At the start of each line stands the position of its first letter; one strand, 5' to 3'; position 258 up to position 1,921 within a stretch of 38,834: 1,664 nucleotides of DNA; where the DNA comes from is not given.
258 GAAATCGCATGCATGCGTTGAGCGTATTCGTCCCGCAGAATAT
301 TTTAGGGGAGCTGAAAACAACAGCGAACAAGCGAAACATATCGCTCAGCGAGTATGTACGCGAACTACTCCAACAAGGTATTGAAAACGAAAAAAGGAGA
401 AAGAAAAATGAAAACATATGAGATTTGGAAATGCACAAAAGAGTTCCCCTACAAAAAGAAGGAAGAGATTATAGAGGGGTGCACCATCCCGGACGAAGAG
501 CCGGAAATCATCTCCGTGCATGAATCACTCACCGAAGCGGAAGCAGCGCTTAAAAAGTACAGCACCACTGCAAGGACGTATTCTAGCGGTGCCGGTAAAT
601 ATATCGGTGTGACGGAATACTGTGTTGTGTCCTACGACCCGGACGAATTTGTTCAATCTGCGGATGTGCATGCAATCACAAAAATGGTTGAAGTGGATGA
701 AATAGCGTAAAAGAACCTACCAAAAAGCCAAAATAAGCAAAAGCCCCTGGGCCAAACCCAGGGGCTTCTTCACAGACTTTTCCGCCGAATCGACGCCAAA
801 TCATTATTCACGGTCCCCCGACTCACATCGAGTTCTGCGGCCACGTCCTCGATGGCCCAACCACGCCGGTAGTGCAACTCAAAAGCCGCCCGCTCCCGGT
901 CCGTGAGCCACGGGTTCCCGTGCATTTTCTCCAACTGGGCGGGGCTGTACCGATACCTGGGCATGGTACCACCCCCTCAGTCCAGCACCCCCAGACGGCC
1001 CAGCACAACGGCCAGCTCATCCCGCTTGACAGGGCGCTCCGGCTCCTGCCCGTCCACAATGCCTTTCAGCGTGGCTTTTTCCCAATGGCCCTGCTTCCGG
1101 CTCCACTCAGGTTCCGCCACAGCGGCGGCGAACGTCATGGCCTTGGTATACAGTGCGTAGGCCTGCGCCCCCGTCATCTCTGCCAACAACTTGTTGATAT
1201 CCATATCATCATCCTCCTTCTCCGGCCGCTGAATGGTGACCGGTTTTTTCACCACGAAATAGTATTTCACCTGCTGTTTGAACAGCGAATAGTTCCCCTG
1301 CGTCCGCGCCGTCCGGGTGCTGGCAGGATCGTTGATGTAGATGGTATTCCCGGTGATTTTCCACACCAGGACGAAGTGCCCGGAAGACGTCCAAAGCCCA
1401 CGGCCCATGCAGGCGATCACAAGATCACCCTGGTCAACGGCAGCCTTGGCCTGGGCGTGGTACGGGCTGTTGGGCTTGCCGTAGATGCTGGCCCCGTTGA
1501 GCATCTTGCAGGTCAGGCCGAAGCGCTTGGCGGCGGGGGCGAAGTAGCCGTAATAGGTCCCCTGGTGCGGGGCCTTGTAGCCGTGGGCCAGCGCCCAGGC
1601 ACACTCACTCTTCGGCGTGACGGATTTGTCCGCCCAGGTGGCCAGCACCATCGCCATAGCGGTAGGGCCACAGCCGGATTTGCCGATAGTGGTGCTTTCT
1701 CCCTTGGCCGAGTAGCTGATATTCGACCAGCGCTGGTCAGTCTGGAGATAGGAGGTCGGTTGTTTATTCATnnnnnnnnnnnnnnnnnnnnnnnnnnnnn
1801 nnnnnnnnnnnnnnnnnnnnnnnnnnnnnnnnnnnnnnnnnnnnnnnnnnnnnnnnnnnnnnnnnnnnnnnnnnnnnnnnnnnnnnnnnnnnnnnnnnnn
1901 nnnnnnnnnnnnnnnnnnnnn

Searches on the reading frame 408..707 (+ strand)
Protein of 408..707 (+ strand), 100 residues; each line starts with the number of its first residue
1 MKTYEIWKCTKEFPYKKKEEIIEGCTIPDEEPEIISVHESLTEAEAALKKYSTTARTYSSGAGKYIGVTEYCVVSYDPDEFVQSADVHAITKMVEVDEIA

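Call 7: search_protein_families(library=pfam, max_evalue=1, proteins=[window:408-707:+])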
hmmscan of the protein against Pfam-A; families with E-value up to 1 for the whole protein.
seq(100 aa): 0 families

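Call 8: search_protein_families(library=phrogs, max_evalue=1, proteins=[window:408-707:+])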
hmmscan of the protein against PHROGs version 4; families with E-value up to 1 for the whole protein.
seq(100 aa): 1 family
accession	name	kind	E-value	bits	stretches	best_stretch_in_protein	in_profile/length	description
phrog_16075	-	unknown function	0.15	12.3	1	47-84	9-47/306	-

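Call 9: search_protein_families(library=ncbifam, max_evalue=1, proteins=[window:408-707:+])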
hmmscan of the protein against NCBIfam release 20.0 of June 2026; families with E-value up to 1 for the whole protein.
seq(100 aa): 0 families

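Call 39: find_homologous_proteins(query=window:408-707:+, max_evalue=0.01)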
Query seq(100 aa) (100 aa): 5 proteins with E <= 0.01 among 8 candidates.
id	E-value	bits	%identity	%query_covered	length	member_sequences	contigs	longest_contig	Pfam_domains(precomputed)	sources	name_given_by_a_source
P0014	1.3e-51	191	89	99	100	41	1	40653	-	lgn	-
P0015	1.8e-46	174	82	98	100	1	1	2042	-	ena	-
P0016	9.4e-45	169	80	98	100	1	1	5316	-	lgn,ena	-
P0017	1.4e-38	149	91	75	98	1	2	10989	-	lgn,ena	-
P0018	1.4e-32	130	69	99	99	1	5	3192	-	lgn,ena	-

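Call 78: predict_structure(alignment_id=A4)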
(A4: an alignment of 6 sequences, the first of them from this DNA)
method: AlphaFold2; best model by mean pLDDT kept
length: 100 residues; sequences in the alignment: 6
mean_pLDDT: 68.3   pTM: 0.58
mean pLDDT of the five models: 68.3, 65.5, 60.9, 59.8, 59.5
residues with pLDDT >= 90: 0; 70-90: 57; 50-70: 32; < 50: 11
segments of 3 or more residues with pLDDT < 50: 91-100
pLDDT, mean of each block of 10 residues (from residue 1): 80 73 58 83 82 63 73 74 53 44
secondary structure, 60 per line:
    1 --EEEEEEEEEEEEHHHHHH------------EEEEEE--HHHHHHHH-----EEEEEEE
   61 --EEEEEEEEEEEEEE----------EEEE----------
elements in order: E3-14 H15-20 E33-38 H41-48 E54-60 E63-76 E87-90

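Call 83: fold_search(model_id=the predicted structure, library=pdb)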
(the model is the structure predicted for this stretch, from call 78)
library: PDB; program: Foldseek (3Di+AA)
matches with E <= 10: 726; with E <= 0.001: 0
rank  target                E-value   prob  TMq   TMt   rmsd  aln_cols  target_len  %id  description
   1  1a7q_H                2.7e-01  0.21  0.26  0.23  14.2       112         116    6  FV FRAGMENT OF MOUSE MONOCLONAL ANTIBODY D1.3 (BALB/C, IGG1, K) HIGH AFFINITY EXPRESSED VARIANT CONTAINING SER26L->GLY (released 1998-04-29)
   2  4elm_E                3.2e-01  0.41  0.32  0.20  13.6       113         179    7  Crystal structure of the mouse CD1d-lysosulfatide-Hy19.3 TCR complex (released 2012-07-25)
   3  6rnn_H                3.2e-01  0.23  0.27  0.15  13.6       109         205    6  P46, an immunodominant surface protein from Mycoplasma hyopneumoniae (released 2019-11-13)
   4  7w9e_D                4.7e-01  0.28  0.32  0.17  13.9       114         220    7  SARS-CoV-2 Delta S-8D3 (released 2022-01-12)
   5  6mwr_C                4.7e-01  0.16  0.30  0.16  13.7       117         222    8  Recognition of MHC-like molecule (released 2019-12-18)
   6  6moi_B                5.2e-01  0.14  0.23  0.14  13.5       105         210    6  Dimeric DARPin C_angle_R5 complex with EpoR (released 2019-06-05)
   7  6avf_A                5.5e-01  0.35  0.34  0.19  13.3       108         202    7  Crystal structure of the KFJ5 TCR-NY-ESO-1-HLA-B*07:02 complex (released 2018-02-28)
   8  3p2d_A                5.5e-01  0.23  0.37  0.14   9.6       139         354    6  Crystal structure of arrestin-3 reveals the basis of the difference in receptor binding between two non-visual subtype (released 2011-01-26)
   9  6mtq_H                5.5e-01  0.12  0.23  0.12  14.5       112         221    5  Crystal structure of VRC42.N1 Fab in complex with T117-F MPER scaffold (released 2019-03-27)
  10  6j14_A                6.5e-01  0.33  0.35  0.32  14.1       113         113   10  Complex structure of GY-14 and PD-1 (released 2019-11-06)
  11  8hsv_A                6.5e-01  0.21  0.35  0.14   9.0       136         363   11  The structure of rat beta-arrestin1 in complex with a rat Mdm2 peptide (released 2023-07-19)
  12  4elm_G                6.9e-01  0.25  0.32  0.21  13.5       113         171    7  Crystal structure of the mouse CD1d-lysosulfatide-Hy19.3 TCR complex (released 2012-07-25)
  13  9ucg_A                7.7e-01  0.10  0.24  0.13  13.9       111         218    6  A Fab structure with a covalent bond (released 2026-04-08)
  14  2xra_H                8.6e-01  0.20  0.32  0.16  13.4       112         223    5  crystal structure of the HK20 Fab in complex with a gp41 mimetic 5- Helix (released 2010-12-15)
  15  8t7f_G                8.6e-01  0.18  0.31  0.17  14.0       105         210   10  Structure of the S1 variant of Fab F1 (released 2023-11-22)
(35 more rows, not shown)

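Call 97: search_protein_families(library=padloc, max_evalue=0.01, proteins=[window:408-707:+])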
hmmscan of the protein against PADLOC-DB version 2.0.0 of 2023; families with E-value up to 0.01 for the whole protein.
seq(100 aa): 0 families

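Call 108: search_solved_structures(query=A4, max_evalue=10)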
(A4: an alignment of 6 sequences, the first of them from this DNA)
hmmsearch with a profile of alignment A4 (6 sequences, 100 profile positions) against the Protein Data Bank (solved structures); distinct sequences matched with E-value up to 10: 3.
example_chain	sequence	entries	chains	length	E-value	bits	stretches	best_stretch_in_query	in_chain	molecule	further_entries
6qgl_A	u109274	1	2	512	0.3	14.6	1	55-91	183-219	VP5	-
6j7v_A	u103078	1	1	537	0.36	14.4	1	55-90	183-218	VP5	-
3upv_A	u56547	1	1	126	1.1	12.8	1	32-72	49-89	Heat shock protein STI1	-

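Call 112: fold_search(model_id=the predicted structure, library=viral)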
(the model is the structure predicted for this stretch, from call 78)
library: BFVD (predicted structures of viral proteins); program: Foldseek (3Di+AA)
matches with E <= 10: 342; with E <= 0.001: 2
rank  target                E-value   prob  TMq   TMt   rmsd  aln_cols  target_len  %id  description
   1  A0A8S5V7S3            5.3e-05  1.00  0.72  0.38   2.7        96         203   38  Uncharacterized protein [Siphoviridae sp. ctiuu37]
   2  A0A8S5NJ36            1.4e-04  1.00  0.63  0.65   3.5        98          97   20  Uncharacterized protein [Siphoviridae sp. cttFh17]
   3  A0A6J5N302            1.2e-01  0.47  0.31  0.27   8.5        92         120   14  Uncharacterized protein [uncultured Caudovirales phage]
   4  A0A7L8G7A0            1.4e-01  0.89  0.33  0.46   8.3        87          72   13  (no name in the UniProt tables at hand)
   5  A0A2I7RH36            4.1e-01  0.35  0.31  0.35   8.0        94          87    8  (no name in the UniProt tables at hand)
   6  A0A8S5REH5            4.1e-01  0.15  0.23  0.22  11.2       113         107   10  Uncharacterized protein [virus sp. ctx9V1]
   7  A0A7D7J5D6            4.3e-01  0.54  0.29  0.50  11.0        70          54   18  (no name in the UniProt tables at hand)
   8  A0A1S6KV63            4.3e-01  0.41  0.33  0.30   9.1        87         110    8  Uncharacterized protein [Providencia phage vB_PreS_PR1]
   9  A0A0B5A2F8            4.8e-01  0.60  0.36  0.44   8.4        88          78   15  (no name in the UniProt tables at hand)
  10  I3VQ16                6.0e-01  0.12  0.16  0.05  10.7        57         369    5  B39.1 [miniopterid betaherpesvirus 1]
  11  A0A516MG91            6.0e-01  0.11  0.23  0.13   7.5       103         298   13  (no name in the UniProt tables at hand)
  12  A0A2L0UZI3            6.7e-01  0.60  0.41  0.49   5.1       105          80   10  Uncharacterized protein [Agrobacterium phage Atu_ph07]
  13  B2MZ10                7.1e-01  0.12  0.29  0.10  13.3       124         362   11  Envelope glycoprotein I [Infectious laryngotracheitis virus]
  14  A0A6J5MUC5            7.5e-01  0.05  0.19  0.18  13.7       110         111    8  Uncharacterized protein [uncultured Caudovirales phage]
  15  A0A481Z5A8            8.0e-01  0.25  0.28  0.11  14.9        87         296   11  Uncharacterized protein [Pithovirus LCPAC202]
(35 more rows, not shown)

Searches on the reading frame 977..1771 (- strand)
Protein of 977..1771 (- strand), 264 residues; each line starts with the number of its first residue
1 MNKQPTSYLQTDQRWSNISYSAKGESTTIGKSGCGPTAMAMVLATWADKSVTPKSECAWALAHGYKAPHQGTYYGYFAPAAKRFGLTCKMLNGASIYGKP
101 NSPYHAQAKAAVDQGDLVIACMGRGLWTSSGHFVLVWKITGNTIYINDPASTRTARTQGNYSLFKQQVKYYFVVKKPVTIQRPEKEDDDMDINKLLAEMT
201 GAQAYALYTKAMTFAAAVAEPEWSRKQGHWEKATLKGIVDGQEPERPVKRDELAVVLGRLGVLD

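Call 12: search_protein_families(library=phrogs, max_evalue=0.001, proteins=[window:977-1771:-])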
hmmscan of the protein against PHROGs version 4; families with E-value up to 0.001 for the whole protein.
window:977-1771:- (264 aa): 0 families

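Call 13: search_protein_families(library=pfam, max_evalue=0.01, proteins=[window:977-1771:-])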
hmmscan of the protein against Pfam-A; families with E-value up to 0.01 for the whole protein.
window:977-1771:- (264 aa): 3 families
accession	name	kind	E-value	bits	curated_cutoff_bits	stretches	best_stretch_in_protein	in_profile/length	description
PF13529.12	Peptidase_C39_2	-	1.9e-11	45.1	24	1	30-150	12-143/143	Peptidase_C39 like family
PF03412.21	Peptidase_C39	-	3.4e-08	33.8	22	1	32-155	11-111/133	Peptidase C39 family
PF12385.14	Peptidase_C70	-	0.00068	20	19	1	33-156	19-130/141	Papain-like cysteine protease AvrRpt2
